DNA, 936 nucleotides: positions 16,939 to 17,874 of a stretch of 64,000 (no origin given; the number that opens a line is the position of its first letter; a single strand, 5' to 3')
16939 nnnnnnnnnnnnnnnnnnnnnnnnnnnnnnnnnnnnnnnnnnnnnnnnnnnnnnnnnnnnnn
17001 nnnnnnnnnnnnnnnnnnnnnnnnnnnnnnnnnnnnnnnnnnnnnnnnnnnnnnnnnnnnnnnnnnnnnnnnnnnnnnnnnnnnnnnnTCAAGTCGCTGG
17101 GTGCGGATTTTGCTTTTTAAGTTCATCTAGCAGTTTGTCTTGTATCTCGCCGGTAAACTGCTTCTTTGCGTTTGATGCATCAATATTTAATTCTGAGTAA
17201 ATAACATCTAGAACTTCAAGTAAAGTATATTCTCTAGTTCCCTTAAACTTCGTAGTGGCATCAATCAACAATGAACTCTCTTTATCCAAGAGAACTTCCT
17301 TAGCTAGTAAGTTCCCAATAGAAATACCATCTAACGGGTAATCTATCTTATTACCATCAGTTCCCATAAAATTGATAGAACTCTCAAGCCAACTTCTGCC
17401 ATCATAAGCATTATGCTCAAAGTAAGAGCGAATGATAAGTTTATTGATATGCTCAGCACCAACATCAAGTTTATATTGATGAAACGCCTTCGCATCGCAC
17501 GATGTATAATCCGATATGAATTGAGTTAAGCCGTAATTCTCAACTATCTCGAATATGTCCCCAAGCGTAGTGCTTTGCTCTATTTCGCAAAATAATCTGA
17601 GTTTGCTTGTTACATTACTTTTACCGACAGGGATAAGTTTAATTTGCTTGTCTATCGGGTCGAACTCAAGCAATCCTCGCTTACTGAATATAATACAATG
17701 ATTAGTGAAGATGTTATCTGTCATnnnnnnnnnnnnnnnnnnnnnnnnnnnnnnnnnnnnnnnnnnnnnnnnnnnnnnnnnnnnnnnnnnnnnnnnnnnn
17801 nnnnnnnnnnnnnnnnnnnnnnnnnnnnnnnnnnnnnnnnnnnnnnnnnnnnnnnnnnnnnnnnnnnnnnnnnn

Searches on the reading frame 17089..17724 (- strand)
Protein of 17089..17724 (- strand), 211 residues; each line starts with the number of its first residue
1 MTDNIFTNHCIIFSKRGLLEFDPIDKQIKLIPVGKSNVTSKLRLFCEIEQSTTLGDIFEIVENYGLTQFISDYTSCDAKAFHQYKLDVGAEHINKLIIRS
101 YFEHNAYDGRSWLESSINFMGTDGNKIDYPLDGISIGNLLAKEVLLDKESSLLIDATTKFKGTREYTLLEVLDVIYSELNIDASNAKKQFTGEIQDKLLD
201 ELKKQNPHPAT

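Call 10: search_protein_families(library=pfam, proteins=[window:17089-17724:-], max_evalue=0.1)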
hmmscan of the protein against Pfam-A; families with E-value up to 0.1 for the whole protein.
window:17089-17724:- (211 aa): 0 families

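Call 11: search_protein_families(library=phrogs, proteins=[window:17089-17724:-], max_evalue=0.1)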
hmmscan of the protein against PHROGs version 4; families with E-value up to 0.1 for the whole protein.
window:17089-17724:- (211 aa): 1 family
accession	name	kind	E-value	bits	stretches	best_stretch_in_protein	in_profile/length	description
phrog_3180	-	transcription regulation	0.1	13.6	0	185-204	3-22/50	Arc-like repressor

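Call 27: find_related_loci(query=window:17089-17724:-, collection=viral_contigs, flank=8000)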
Query window:17089-17724:- (211 aa) in viral_contigs; peptide patterns used: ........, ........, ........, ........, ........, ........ (x = any residue, [..] = any of these).
20 stretches matched a pattern, but none encodes a relative of the query by tblastn (E <= 1e-3).

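Call 83: search_protein_families(library=padloc, proteins=[window:17089-17724:-], max_evalue=0.01)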
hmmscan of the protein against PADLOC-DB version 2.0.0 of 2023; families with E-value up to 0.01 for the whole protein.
window:17089-17724:- (211 aa): 0 families
